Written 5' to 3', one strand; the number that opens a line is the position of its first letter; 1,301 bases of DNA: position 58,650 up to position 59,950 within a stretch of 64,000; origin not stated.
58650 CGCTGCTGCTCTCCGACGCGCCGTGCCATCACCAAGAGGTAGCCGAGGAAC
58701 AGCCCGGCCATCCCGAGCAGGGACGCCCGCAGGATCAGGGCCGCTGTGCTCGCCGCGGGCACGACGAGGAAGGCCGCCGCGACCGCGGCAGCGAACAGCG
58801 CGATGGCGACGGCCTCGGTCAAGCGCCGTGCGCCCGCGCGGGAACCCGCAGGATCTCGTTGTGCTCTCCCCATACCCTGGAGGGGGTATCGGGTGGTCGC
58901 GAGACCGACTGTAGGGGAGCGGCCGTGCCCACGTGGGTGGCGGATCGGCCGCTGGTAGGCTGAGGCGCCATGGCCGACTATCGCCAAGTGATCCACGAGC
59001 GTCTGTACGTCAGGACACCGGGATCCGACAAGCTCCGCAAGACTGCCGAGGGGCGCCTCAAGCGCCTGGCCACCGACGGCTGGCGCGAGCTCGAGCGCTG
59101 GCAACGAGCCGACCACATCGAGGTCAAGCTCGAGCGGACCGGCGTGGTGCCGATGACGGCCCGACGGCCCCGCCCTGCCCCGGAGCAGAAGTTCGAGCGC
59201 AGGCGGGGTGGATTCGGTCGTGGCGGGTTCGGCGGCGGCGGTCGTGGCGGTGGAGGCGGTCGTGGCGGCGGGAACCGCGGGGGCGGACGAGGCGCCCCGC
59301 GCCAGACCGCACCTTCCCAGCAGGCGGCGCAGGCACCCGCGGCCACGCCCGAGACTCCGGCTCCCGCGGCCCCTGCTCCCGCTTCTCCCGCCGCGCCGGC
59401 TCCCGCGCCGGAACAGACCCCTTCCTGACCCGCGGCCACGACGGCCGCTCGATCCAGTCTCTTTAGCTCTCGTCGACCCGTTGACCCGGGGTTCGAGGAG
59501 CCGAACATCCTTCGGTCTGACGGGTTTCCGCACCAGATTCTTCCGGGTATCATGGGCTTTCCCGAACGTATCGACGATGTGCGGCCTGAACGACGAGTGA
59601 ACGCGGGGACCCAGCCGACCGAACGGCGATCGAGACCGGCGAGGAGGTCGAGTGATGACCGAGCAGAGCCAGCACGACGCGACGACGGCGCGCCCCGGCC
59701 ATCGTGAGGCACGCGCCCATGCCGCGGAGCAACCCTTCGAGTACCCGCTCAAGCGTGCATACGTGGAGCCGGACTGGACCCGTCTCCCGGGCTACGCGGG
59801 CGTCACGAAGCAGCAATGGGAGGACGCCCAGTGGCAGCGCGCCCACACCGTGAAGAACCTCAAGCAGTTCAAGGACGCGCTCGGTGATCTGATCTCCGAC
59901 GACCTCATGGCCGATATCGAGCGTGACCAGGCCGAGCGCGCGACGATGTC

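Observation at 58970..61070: Lysine 2,3-aminomutase preceded by a low-GC 225-nt leader and an RGG-tail protein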

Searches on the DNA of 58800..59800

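Call 4: search_rna_families(source=window, start=58800, end=59800, threshold=evalue, max_evalue=10, show_alignments=3)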
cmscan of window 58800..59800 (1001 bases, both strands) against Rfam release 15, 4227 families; matches with E-value up to 10: 3.
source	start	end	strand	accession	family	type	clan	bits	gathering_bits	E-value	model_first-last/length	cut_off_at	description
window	59678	59725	-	RF02020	mir-25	Gene; miRNA;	-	16.6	40.5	9.6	19-67/84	no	mir-25 microRNA precursor family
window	59439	59528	+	RF02224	sX5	Gene; sRNA;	-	15.7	50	1.9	1-49/49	no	Xanthomonadaceae sRNA sX5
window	59147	59191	+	RF01151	snoU82P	Gene; snRNA; snoRNA; CD-box;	-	11.4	42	4.8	1-55/55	no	Small nucleolar RNA U82P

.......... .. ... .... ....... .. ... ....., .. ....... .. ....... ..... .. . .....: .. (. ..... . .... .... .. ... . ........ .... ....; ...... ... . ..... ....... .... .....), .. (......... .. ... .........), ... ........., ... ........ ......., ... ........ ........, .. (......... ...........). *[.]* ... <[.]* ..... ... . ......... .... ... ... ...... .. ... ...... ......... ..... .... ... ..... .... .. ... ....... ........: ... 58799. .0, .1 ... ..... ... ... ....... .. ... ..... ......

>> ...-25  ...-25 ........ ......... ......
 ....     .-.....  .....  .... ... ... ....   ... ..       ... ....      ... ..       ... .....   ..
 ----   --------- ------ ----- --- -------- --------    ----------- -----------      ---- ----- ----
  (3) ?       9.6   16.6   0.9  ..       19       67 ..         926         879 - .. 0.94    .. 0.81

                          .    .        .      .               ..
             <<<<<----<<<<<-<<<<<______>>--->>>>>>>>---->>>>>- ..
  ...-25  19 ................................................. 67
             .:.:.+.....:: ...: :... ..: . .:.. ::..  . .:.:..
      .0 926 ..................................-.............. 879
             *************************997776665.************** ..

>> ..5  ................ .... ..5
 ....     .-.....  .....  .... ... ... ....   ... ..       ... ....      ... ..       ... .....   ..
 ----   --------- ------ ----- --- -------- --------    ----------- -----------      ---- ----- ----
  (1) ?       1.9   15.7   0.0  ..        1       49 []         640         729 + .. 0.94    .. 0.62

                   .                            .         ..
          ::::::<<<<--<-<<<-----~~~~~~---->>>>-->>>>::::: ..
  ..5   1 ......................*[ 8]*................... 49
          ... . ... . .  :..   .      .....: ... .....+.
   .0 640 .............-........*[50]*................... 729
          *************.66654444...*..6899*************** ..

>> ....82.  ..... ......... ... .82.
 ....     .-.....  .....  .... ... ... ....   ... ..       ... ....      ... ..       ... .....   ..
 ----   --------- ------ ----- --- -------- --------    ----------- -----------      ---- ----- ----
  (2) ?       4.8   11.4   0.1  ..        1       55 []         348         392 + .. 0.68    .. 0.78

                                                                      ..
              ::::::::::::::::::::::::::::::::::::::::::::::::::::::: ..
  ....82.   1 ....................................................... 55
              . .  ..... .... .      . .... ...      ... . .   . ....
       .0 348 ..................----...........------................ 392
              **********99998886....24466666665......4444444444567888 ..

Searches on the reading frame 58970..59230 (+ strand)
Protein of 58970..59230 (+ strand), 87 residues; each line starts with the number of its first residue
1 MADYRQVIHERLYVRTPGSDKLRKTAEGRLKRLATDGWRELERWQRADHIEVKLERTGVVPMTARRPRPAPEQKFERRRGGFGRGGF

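Call 23: find_homologous_proteins(query=A1, max_evalue=0.001)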
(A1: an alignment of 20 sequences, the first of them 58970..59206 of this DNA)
Query A1 (20 sequences) (79 aa, profile of the alignment): 531 proteins with E <= 0.001 among 8000 candidates; the best 120 are listed.
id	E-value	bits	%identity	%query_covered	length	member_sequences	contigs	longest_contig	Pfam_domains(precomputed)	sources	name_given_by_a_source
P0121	4.9e-45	169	62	86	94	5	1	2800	-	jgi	jgi:hypothetical protein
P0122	9.6e-45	168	62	86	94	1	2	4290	-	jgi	jgi:hypothetical protein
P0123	1.3e-44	168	63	86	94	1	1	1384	-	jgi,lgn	jgi:hypothetical protein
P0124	1.5e-44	168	62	86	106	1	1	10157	-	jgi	jgi:hypothetical protein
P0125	1.6e-44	168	60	99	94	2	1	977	-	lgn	-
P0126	2.2e-44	167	62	86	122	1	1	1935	-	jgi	jgi:hypothetical protein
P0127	3.1e-44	167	59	99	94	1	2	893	-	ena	-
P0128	3.2e-44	167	60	86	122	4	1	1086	-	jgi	jgi:hypothetical protein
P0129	4.2e-44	166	63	99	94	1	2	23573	-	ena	-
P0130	5.2e-44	166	60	99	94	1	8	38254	-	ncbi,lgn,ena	-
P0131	8.0e-44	165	60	86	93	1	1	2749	-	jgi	jgi:hypothetical protein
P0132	9.4e-44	165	62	99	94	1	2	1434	-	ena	-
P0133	1.5e-43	165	59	99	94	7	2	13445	-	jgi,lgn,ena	jgi:hypothetical protein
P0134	6.4e-43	163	64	94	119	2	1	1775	-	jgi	jgi:hypothetical protein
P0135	9.1e-43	162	63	96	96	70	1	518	-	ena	-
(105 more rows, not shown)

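Call 24: search_protein_families(library=pfam, alignment_id=A1, max_evalue=1)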
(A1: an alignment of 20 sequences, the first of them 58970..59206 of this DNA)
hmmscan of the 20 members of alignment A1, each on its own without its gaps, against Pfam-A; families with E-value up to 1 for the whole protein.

A. member 1, window:58970-59206:+ (79 aa): 1 family
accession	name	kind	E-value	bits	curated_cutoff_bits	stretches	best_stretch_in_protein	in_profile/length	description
PF01266.30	DAO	-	0.034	14.1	27.9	1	23-76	52-107/353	FAD dependent oxidoreductase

B. families by the number of members that match (of 20 scanned): 4 families
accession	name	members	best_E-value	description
PF01266.30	DAO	2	0.034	FAD dependent oxidoreductase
PF22970.2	DUF7028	2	0.22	Domain of unknown function (DUF7028)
PF22552.1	TY-Chap3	1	0.032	T3SS (YopN, CesT) and YbjN peptide-binding chaperone 3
PF23978.1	DUF7303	1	0.1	Family of unknown function (DUF7303)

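Call 30: predict_structure(alignment_id=A2)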
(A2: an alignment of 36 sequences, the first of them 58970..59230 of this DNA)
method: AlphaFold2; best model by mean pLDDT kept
length: 87 residues; sequences in the alignment: 36
mean_pLDDT: 73.9   pTM: 0.49
mean pLDDT of the five models: 73.9, 68.8, 60.6, 59.3, 53.2
residues with pLDDT >= 90: 13; 70-90: 36; 50-70: 33; < 50: 5
segments of 3 or more residues with pLDDT < 50: 83-87
pLDDT, mean of each block of 10 residues (from residue 1): 78 69 82 89 86 83 61 62 47
secondary structure, 60 per line:
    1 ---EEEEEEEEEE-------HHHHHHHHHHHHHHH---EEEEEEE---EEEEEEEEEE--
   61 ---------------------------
elements in order: E4-13 H21-35 E39-45 E49-58

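Call 82: search_protein_representatives(alignment_id=A2)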
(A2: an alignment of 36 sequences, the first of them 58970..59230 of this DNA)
Query: 36 sequences, 93 profile positions. Proteins with E-value up to 0.001 (for the whole library): 62; up to 1e-10: 46; up to 1e-30: 8. The best 62 are listed.
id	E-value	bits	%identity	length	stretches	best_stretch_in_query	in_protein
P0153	7.2e-45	167.2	-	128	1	1-92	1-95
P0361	1.2e-44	166.4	-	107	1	1-87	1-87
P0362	3.6e-43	161.7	-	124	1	1-92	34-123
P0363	2.2e-37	143.2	-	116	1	1-87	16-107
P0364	3.0e-36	139.5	-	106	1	1-72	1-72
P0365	1.1e-34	134.5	-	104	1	16-93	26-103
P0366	1.5e-34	134.1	-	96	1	1-92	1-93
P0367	4.7e-33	129.3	-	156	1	1-91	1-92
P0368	8.6e-30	118.8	-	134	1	1-90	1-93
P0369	2.3e-29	117.4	-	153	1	1-72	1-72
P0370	3.7e-29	116.8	-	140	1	1-91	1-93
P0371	3.8e-29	116.8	-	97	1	1-93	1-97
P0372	7.7e-27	109.4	-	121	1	1-60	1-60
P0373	1.9e-26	108.1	-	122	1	1-90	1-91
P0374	6.5e-24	100.0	-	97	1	1-70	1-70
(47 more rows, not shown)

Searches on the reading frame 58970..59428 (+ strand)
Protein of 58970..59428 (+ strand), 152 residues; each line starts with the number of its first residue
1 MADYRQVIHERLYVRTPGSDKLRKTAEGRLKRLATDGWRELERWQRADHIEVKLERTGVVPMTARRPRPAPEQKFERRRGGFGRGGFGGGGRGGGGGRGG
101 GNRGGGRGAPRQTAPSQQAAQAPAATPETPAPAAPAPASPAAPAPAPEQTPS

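Call 5: search_protein_families(library=pfam, proteins=[window:58970-59428:+], max_evalue=0.01)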
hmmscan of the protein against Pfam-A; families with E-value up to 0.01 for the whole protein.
window:58970-59428:+ (152 aa): 1 family
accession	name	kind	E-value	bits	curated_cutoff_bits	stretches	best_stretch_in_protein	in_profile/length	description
PF12300.13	RhlB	-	0.0093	16.7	25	0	64-142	45-123/181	ATP-dependent RNA helicase RhlB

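Call 6: search_protein_families(library=ncbifam, proteins=[window:58970-59428:+], max_evalue=0.01)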
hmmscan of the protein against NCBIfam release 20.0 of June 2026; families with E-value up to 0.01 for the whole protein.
window:58970-59428:+ (152 aa): 1 family
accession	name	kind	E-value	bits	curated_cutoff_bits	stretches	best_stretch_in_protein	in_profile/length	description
NF003390.0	PRK04537.1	equivalog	0.0083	15.2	732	1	60-148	417-503/572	ATP-dependent RNA helicase RhlB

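Call 21: search_solved_structures(query=window:58970-59428:+, max_evalue=10)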
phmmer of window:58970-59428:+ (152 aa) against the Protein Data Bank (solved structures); distinct sequences matched with E-value up to 10: 70 (the best 60 are shown).
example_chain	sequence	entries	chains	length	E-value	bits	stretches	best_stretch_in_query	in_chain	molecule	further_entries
9dbd_A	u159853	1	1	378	8.2e-05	26.1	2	75-111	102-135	Tet4 Variant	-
9dbf_A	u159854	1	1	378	9e-05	26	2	75-111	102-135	Tet4 Variant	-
8a3w_SN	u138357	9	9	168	0.00083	22.8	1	69-139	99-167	Putative 40S ribosomal protein S10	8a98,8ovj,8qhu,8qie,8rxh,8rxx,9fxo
5opt_n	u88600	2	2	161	0.0012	22.4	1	54-125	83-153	40S ribosomal protein S10, putative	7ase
6ap1_A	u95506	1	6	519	0.0085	19.6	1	75-107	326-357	Vacuolar protein sorting-associated protein 4,Protein hcp1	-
7u9w_H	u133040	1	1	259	0.022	18.2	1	86-121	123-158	230AS-88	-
7znk_L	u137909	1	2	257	0.049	17.1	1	74-118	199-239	THO complex subunit 4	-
6nif_A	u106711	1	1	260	0.06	16.8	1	44-126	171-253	hREV7, GTP-binding nuclear protein Ran, hREV3 fusion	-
8v0d_B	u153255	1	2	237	0.14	15.6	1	86-105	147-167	Ubch5B-RING3 of MIB1 fusion protein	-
3bxj_A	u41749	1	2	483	0.14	15.6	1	82-109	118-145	Ras GTPase-activating protein SynGAP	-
8rz1_A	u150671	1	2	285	0.15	15.5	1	68-106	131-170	R5.034 scFv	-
7ubs_H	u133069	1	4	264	0.29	14.6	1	86-116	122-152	230AS-26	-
8ezm_H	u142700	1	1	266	0.3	14.5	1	87-124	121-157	Transmission-reducing antibody AS01-63, Single-chain Fv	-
8pmw_A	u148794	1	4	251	0.3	14.5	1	83-109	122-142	scFv_p60.1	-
6trp_A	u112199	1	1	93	0.51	13.8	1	80-108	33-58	Peptide synthetase XpsB,Peptide synthetase XpsB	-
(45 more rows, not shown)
